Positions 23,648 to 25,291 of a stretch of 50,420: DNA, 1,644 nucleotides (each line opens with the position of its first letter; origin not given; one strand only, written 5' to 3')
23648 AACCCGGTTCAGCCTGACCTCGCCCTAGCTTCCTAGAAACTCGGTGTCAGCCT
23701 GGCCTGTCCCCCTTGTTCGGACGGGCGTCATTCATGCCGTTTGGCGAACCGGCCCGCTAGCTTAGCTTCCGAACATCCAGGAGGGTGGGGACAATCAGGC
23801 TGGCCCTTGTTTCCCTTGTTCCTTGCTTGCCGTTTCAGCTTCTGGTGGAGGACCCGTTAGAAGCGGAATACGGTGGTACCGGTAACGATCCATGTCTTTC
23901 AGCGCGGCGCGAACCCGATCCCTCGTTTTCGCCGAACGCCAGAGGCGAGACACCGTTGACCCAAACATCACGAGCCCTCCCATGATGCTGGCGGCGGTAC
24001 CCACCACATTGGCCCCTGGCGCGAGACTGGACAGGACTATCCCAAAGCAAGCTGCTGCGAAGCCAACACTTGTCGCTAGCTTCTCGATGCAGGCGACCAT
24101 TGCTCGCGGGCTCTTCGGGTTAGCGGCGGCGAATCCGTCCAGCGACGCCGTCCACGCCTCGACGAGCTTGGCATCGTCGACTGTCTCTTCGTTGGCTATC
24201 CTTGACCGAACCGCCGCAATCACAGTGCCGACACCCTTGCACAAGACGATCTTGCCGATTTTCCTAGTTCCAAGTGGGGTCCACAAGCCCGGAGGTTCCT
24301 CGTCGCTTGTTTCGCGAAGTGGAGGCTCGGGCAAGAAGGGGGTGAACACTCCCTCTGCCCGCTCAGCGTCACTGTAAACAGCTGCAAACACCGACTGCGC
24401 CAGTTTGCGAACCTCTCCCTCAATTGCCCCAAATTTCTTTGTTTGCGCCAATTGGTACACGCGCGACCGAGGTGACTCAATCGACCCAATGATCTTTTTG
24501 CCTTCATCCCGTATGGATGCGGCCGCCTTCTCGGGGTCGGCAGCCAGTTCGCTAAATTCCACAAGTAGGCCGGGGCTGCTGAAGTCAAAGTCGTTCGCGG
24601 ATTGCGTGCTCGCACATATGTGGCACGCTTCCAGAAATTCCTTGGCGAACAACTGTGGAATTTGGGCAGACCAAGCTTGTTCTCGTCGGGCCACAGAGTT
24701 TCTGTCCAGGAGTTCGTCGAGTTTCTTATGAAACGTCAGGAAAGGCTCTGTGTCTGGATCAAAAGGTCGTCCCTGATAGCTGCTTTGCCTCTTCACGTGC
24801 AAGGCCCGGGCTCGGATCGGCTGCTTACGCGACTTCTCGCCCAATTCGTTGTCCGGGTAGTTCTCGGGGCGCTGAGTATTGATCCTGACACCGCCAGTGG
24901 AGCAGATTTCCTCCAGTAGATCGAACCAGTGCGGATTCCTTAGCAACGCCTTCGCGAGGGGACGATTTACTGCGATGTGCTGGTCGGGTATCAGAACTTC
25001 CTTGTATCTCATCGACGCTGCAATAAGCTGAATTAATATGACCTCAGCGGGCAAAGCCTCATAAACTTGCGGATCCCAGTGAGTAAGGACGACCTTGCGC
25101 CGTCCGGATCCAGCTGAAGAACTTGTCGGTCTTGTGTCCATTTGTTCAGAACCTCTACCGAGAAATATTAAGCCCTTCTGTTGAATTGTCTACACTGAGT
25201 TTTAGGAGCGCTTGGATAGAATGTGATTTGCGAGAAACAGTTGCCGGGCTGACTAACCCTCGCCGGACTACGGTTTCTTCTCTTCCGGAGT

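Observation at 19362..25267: Lower-GC 5.9-kb accessory island: candidate undescribed RNase/membrane-protein (defence- or toxin-type) locus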

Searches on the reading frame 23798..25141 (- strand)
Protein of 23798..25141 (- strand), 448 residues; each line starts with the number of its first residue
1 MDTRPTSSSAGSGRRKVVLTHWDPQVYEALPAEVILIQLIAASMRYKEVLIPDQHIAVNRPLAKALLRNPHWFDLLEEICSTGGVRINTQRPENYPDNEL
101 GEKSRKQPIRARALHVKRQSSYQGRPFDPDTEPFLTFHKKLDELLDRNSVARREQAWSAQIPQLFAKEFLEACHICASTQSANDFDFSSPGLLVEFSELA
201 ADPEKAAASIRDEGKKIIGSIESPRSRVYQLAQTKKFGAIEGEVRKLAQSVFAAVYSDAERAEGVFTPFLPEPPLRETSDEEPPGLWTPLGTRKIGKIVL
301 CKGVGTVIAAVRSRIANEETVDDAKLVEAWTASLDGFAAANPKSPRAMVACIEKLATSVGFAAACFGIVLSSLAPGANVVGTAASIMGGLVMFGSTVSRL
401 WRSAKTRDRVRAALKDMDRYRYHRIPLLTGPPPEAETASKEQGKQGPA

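Call 10: search_protein_families(library=pfam, max_evalue=0.1, proteins=[window:23798-25141:-])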
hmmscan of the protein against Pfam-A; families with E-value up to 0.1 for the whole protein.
window:23798-25141:- (448 aa): 1 family
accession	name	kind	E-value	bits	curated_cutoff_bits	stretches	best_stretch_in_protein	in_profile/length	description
PF01128.25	IspD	-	0.081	13.1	27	0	152-183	148-179/221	2-C-methyl-D-erythritol 4-phosphate cytidylyltransferase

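Call 11: search_protein_families(library=padloc, max_evalue=0.1, proteins=[window:23798-25141:-])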
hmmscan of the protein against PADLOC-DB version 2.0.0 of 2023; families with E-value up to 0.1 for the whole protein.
window:23798-25141:- (448 aa): 0 families

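Call 16: find_homologous_proteins(query=window:23798-25141:-)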
Query window:23798-25141:- (448 aa): 1 proteins with E <= 0.001 among 8000 candidates.
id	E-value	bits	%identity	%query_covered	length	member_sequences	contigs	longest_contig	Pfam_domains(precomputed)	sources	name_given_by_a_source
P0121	1.9e-297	1004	100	100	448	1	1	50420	-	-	-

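Call 26: search_protein_representatives(protein=window:23798-25141:-)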
Query: 448 residues. Proteins with E-value up to 0.001 (for the whole library): 99; up to 1e-10: 27; up to 1e-30: 6. The best 99 are listed.
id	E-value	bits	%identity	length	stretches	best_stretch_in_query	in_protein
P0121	5.9e-298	1004.2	100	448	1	1-448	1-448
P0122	7.4e-73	262.5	39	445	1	18-430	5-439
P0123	1.1e-47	179.6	33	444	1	17-435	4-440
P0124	1.0e-37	146.7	30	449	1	16-429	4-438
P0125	9.7e-33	130.3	35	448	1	14-286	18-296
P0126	1.5e-31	126.4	32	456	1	14-431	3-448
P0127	1.5e-27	113.3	28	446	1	16-440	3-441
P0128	4.0e-25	105.2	30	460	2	17-313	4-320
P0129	4.7e-21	91.9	36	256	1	14-253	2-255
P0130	3.5e-18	82.4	32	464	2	11-320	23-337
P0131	4.2e-18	82.1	33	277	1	189-429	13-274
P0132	1.7e-17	80.1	32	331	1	123-429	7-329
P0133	1.9e-17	80.0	29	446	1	16-413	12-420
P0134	2.8e-16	76.1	33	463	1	12-278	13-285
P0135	4.5e-16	75.4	34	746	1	16-273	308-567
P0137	1.4e-15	73.8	30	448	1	16-286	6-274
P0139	1.5e-12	63.8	31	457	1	17-434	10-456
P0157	1.7e-09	53.7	29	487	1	17-389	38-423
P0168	3.2e-08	49.6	29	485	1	13-276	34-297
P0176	4.0e-07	45.9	27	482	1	15-322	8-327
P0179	6.6e-07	45.2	27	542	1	8-275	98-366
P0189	3.9e-06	42.7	27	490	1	14-289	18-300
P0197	1.4e-05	40.9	28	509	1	14-313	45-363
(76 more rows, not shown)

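Call 35: find_homologous_proteins(query=A2)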
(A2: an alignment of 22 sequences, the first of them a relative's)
Query A2 (22 sequences) (448 aa, profile of the alignment): 2 proteins with E <= 0.001 among 8000 candidates.
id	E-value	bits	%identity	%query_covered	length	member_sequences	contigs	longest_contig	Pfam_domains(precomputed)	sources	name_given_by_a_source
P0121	2.3e-123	431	100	100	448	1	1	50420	-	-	-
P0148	2.8e-120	421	25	67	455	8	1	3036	-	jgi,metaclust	metaclust:\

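Call 38: find_related_loci(query=A3, collection=genome_contigs, flank=10000)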
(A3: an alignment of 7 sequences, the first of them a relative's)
Query A3 (448 aa) in genome_contigs; peptide patterns used: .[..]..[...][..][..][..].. (x = any residue, [..] = any of these).
5 stretches matched a pattern; 1 encode a relative of the query (tblastn E <= 1e-3); 1 distinct loci.
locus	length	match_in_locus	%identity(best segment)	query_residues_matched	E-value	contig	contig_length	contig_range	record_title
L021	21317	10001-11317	26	17-441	2e-33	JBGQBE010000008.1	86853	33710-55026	MAG: Dehalococcoidia bacterium isolate OBJ2_061818_130_14 k141_196236_length_86853_cov_13.5332, whole genome shotgun seq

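Call 41: search_protein_families(library=pfam, max_evalue=0.01, proteins=[L021:8545-9510:-, L021:11625-12029:-, L021:12036-12347:-, L021:12686-13204:+, L021:13921-15429:+, L021:5098-6339:-, L021:7604-8134:+, L021:6599-7117:+, L021:15411-16469:+, L021:9716-11329:+])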
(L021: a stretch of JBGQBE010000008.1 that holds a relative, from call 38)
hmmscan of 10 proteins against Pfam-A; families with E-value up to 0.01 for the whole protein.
L021:8545-9510:- (322 aa): 1 family
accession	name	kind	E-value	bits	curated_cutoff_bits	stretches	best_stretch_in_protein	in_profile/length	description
PF10137.14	CAP12-PCTIR_TIR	-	1.6e-22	80.1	24.7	1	186-298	2-118/119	CAP12/Pycsar effector protein, TIR domain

L021:11625-12029:- (135 aa): 2 families
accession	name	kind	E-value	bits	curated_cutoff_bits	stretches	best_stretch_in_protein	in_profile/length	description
PF01850.27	PIN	-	3.7e-15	57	23.6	1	3-117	1-111/120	PIN domain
PF18480.7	DUF5615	-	0.0014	18.9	23.8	1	71-128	9-65/110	Domain of unknown function (DUF5615)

L021:12036-12347:- (104 aa): 1 family
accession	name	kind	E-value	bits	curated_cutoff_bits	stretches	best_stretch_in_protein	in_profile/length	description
PF02604.26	PhdYeFM_antitox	-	0.0053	16.9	29.8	1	15-62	12-59/74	Antitoxin Phd_YefM, type II toxin-antitoxin system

L021:12686-13204:+ (173 aa): 4 families
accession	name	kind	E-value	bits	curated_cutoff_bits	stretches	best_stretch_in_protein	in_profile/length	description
PF12802.13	MarR_2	-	2.7e-12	47.1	27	1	41-101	1-61/61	MarR family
PF01047.28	MarR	-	3.5e-11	43.3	24.6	1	44-102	2-59/59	MarR family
PF13463.12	HTH_27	-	0.0011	19.6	22.2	1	44-108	2-66/68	Winged helix DNA-binding domain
PF22381.2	Staph_reg_Sar_Rot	-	0.0014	19.1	27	1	41-117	10-85/85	Transcriptional regulator SarA/Rot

L021:13921-15429:+ (503 aa): 0 families

L021:5098-6339:- (414 aa): 2 families
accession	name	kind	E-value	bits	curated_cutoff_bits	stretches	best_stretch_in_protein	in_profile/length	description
PF01555.25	N6_N4_Mtase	-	5.2e-28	98.9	26.7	1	201-392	2-215/221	DNA methylase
PF02195.25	ParB_N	-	9.2e-12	45.3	26.3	1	11-93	3-89/95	ParB N-terminal domain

L021:7604-8134:+ (177 aa): 0 families

L021:6599-7117:+ (173 aa): 0 families

L021:15411-16469:+ (353 aa): 0 families

L021:9716-11329:+ (538 aa): 0 families

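Call 42: find_related_loci(query=A3, collection=metagenome_contigs, flank=10000)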
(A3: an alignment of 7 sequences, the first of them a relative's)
Query A3 (448 aa) in metagenome_contigs; peptide patterns used: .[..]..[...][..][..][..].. (x = any residue, [..] = any of these).
15 stretches matched a pattern; 1 encode a relative of the query (tblastn E <= 1e-3); 1 distinct loci.
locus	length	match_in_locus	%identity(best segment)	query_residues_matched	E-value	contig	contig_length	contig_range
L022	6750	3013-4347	29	16-439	3e-44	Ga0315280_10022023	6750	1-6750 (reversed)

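Call 43: find_related_loci(query=A3, collection=viral_contigs, flank=10000)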
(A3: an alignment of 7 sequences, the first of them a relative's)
Query A3 (448 aa) in viral_contigs; peptide patterns used: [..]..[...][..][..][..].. (x = any residue, [..] = any of these).
6 stretches matched a pattern, but none encodes a relative of the query by tblastn (E <= 1e-3).

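Call 44: find_encoding_contigs(protein=P0122, flank=10000, max_places=3)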
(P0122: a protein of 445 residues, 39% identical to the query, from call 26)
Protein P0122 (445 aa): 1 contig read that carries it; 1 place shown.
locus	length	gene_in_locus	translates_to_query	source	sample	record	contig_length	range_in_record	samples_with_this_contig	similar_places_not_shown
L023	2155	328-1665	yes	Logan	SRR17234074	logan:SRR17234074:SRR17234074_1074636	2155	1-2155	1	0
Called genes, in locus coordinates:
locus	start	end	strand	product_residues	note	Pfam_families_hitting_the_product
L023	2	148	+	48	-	?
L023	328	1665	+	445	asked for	-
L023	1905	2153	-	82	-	?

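Call 46: search_protein_families(library=pfam, max_evalue=0.01, proteins=[L022:553-2094:-, L022:2148-2480:-, L022:4561-5055:-, L022:5216-6100:-, L022:6130-6708:-, L022:4419-4733:-, L022:5864-6391:+])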
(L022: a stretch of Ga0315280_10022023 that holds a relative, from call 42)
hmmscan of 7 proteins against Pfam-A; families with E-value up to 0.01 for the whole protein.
L022:553-2094:- (514 aa): 3 families
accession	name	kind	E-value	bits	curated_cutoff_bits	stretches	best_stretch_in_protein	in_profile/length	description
PF18733.6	HEPN_LA2681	-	3.4e-28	98.8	27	1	316-504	17-202/204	LA2681-like HEPN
PF13424.12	TPR_12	-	0.00029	21.4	30.1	1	127-180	18-75/77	Tetratricopeptide repeat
PF13432.12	TPR_16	-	0.005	17.7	32.7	1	126-182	11-63/65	Tetratricopeptide repeat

L022:2148-2480:- (111 aa): 0 families

L022:4561-5055:- (165 aa): 1 family
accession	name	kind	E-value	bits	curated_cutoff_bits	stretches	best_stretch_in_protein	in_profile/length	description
PF03602.21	Cons_hypoth95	-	0.0018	18.4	24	1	63-103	92-133/182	Conserved hypothetical protein 95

L022:5216-6100:- (295 aa): 1 family
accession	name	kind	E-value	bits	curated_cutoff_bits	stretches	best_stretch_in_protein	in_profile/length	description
PF07238.19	PilZ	-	1.3e-11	45.1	22.5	1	209-292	1-84/102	PilZ domain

L022:6130-6708:- (193 aa): 2 families
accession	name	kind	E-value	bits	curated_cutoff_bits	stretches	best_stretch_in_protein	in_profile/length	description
PF01740.26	STAS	-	2e-18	66.5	22.6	1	56-160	2-106/106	STAS domain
PF13466.11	STAS_2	-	2.4e-09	37.7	29.2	1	67-143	1-75/80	STAS domain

L022:4419-4733:- (105 aa): 0 families

L022:5864-6391:+ (176 aa): 0 families

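Call 47: find_encoding_contigs(protein=P0123, flank=10000, max_places=3)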
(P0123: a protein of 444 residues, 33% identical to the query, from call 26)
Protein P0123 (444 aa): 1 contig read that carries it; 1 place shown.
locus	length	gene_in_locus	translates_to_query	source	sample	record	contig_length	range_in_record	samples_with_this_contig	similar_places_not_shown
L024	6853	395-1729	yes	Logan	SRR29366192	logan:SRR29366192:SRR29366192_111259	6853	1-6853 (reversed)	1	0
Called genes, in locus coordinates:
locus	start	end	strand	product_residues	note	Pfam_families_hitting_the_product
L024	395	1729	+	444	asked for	-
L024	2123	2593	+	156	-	-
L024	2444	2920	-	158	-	-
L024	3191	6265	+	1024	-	PF12705:PDDEXK_1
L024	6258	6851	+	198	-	?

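Call 48: find_encoding_contigs(protein=P0126, flank=10000, max_places=3)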
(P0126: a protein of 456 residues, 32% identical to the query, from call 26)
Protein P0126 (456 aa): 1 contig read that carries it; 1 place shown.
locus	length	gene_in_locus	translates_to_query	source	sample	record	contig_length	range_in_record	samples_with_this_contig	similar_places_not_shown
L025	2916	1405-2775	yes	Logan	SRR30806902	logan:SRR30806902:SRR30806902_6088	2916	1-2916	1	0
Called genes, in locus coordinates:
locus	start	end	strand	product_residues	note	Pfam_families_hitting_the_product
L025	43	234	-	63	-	-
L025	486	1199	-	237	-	-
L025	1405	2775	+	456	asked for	-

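Call 50: search_protein_families(library=pfam, max_evalue=0.01, proteins=[P0135, P0179, P0197, P0157, P0168, P0189, P0122, P0130, P0139, P0176])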
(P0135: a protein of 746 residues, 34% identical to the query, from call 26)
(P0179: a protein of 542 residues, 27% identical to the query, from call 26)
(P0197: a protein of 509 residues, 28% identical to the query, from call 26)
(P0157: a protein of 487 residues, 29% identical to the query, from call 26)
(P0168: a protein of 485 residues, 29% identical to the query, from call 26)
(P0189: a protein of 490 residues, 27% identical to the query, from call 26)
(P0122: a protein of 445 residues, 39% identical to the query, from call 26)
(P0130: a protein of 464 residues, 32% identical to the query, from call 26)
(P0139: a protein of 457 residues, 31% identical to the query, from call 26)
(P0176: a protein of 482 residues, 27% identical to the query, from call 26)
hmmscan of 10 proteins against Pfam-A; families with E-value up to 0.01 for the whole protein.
P0135 (746 aa): 1 family
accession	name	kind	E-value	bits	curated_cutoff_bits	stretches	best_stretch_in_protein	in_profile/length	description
PF02412.23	TSP_3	-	1.5e-06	28.2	25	1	108-129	15-36/36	Thrombospondin type 3 repeat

P0179 (542 aa): 0 families

P0197 (509 aa): 0 families

P0157 (487 aa): 0 families

P0168 (485 aa): 0 families

P0189 (490 aa): 0 families

P0122 (445 aa): 0 families

P0130 (464 aa): 0 families

P0139 (457 aa): 0 families

P0176 (482 aa): 0 families

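Call 51: find_encoding_contigs(protein=P0135, flank=10000, max_places=3)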
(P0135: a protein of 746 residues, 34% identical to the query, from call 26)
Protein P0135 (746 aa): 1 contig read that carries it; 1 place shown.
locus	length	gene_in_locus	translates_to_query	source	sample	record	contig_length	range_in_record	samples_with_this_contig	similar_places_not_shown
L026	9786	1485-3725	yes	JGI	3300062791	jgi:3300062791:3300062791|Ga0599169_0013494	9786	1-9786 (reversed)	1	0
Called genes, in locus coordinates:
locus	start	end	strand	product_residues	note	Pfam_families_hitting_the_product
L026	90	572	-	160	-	-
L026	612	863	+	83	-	-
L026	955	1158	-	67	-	-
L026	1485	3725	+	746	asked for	PF02412:TSP_3 (faint)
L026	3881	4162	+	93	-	-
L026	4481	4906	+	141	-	-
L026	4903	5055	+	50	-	-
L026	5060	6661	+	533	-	-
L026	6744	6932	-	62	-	-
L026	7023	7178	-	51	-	-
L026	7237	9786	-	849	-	?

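Call 52: find_encoding_contigs(protein=P0130, flank=10000, max_places=3)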
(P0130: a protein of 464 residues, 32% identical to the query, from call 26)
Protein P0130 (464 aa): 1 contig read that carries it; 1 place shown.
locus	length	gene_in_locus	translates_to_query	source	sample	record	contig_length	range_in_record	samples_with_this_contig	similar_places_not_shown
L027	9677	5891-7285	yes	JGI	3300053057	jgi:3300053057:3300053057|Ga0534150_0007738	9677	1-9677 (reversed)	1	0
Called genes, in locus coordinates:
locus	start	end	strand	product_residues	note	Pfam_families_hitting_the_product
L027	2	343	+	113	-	?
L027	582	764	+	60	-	-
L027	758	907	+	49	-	-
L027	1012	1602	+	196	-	-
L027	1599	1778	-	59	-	-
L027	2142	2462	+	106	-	-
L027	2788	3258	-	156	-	-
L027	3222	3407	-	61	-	-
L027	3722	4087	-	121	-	-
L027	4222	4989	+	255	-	-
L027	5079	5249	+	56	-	-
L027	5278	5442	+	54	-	-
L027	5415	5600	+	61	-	-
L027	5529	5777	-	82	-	-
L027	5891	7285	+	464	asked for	-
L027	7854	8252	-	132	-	-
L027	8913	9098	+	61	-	PF04002:RadC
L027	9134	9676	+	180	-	?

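Call 57: search_solved_structures(query=A2, max_evalue=1)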
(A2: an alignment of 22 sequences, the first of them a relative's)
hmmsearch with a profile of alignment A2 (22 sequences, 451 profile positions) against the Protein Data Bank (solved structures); distinct sequences matched with E-value up to 1: 2.
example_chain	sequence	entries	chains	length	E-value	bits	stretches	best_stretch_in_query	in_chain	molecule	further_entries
6msq_A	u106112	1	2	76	0.26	13.5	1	315-383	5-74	pRO-2.3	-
6msr_A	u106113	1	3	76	0.3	13.3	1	315-383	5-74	pRO-2.5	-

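Call 67: predict_structure(alignment_id=A2)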
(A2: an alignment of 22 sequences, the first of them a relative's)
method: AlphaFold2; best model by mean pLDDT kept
length: 448 residues; sequences in the alignment: 22
mean_pLDDT: 75.0   pTM: 0.74
mean pLDDT of the five models: 75.0, 74.0, 72.7, 71.6, 71.3
residues with pLDDT >= 90: 201; 70-90: 83; 50-70: 52; < 50: 112
segments of 3 or more residues with pLDDT < 50: 1-12, 279-296, 340-342, 344-407, 409-411, 413-416, 445-448
pLDDT, mean of each block of 10 residues (from residue 1): 38 76 89 87 88 96 96 96 96 94 98 92 84 98 97 86 95 86 73 96 97 92 93 95 94 94 88 72 42 50 86 72 62 58 41 36 36 38 34 38 46 53 85 56 49
secondary structure, 60 per line:
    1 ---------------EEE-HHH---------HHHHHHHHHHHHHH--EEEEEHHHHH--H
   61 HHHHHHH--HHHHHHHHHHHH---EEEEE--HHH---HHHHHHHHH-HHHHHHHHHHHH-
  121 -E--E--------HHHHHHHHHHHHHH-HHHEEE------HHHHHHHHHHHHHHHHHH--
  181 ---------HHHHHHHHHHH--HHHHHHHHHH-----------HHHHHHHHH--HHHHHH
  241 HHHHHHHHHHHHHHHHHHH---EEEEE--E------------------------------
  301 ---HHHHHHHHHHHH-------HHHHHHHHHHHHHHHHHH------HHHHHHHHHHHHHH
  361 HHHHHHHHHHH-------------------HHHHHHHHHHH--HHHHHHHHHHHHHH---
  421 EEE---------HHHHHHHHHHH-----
elements in order: E16-18 H32-45 E48-52 H53-57 H60-67 H70-81 E85-89 H98-106 H108-119 H134-147 E152-154 H161-178 H190-200 H203-212 H224-232 H235-259 E263-267 H304-315 H323-340 H347-371 H391-401 H404-417 E421-423 H433-443

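Call 71: fold_search(model_id=the predicted structure, library=pdb)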
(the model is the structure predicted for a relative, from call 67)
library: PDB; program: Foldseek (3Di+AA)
matches with E <= 10: 88; with E <= 0.001: 0
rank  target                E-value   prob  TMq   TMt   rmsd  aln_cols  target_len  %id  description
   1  2ce7_D                5.0e-01  0.07  0.09  0.10  19.5       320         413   10  EDTA treated (released 2006-02-09)
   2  9kfd_B                5.7e-01  0.11  0.11  0.12  21.0       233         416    8  Truncated Fzo1,GTP-bound (released 2025-08-27)
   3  2ce7_B                6.8e-01  0.06  0.09  0.10  20.7       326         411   10  EDTA treated (released 2006-02-09)
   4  6nk8_B                8.9e-01  0.09  0.14  0.23  14.4       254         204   11  C-terminal region of the Burkholderia pseudomallei OLD protein (released 2019-08-07)
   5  8rau_A                2.4e+00  0.02  0.10  0.07  15.9       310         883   11  The crystal structure of DNA-bound human MutSbeta (MSH2/MSH3) in the canonical mismatch bound conformation with ADP bo (released 2025-06-11)
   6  4pc8                  2.5e+00  0.15  0.13  0.21   8.1       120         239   12  Structure-based protein engineering efforts on the scaffold of a monomeric triosephosphate isomerase yielding a sugar is (released 2015-04-22)
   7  4g86_A                2.5e+00  0.04  0.10  0.15  18.6       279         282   11  Crystal structure of the redox-active cofactor DBMIB bound to the full length circadian clock protein KaiA from Synech (released 2012-10-24)
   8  8wl3_A                2.6e+00  0.04  0.14  0.17  16.2       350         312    9  The structure of D-mandelate dehydrogenase with L243W mutation (released 2024-10-02)
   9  7tbv_D                2.6e+00  0.03  0.10  0.07  13.7       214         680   12  Crystal structure of the shikimate kinase + 3-dehydroquinate dehydratase + 3-dehydroshikimate dehydrogenase domains of (released 2022-03-16)
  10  2ce7_E                2.6e+00  0.03  0.10  0.10  21.6       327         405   12  EDTA treated (released 2006-02-09)
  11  9d2f_D                3.1e+00  0.08  0.16  0.11  10.3       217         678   12  3D structure and atomic model of RS3 of mouse respiratory cilia (released 2025-08-13)
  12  6swx                  3.1e+00  0.03  0.11  0.10  18.3       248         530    8  Leishmania major methionyl-tRNA synthetase in complex with an allosteric inhibitor (released 2020-08-05)
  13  2vl4_A                3.4e+00  0.03  0.14  0.09  14.0       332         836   10  Structural and biochemical evidence for a boat-like transition state in beta-mannosidases (released 2008-04-01)
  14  2vo5_A                3.6e+00  0.03  0.15  0.10  14.9       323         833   10  Structural and biochemical evidence for a boat-like transition state in beta-mannosidases (released 2008-04-01)
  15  4dlf                  3.7e+00  0.08  0.12  0.16  13.1       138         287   13  Crystal structure of an amidohydrolase (COG3618) from burkholderia multivorans (TARGET EFI-500235) with bound ZN, space  (released 2012-02-29)
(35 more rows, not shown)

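Call 73: search_protein_families(library=ncbifam, max_evalue=0.1, proteins=[window:23798-25141:-])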
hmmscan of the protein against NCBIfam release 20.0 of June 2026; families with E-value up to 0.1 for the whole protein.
window:23798-25141:- (448 aa): 1 family
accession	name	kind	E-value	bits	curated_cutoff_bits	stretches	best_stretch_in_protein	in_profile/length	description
TIGR00453.1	ispD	equivalog_domain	0.0092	15.4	181.3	1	147-182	143-178/219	2-C-methyl-D-erythritol 4-phosphate cytidylyltransferase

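Call 80: search_protein_families(library=phrogs, max_evalue=0.01, proteins=[window:23798-25141:-])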
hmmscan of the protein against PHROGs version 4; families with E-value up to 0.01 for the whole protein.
window:23798-25141:- (448 aa): 0 families
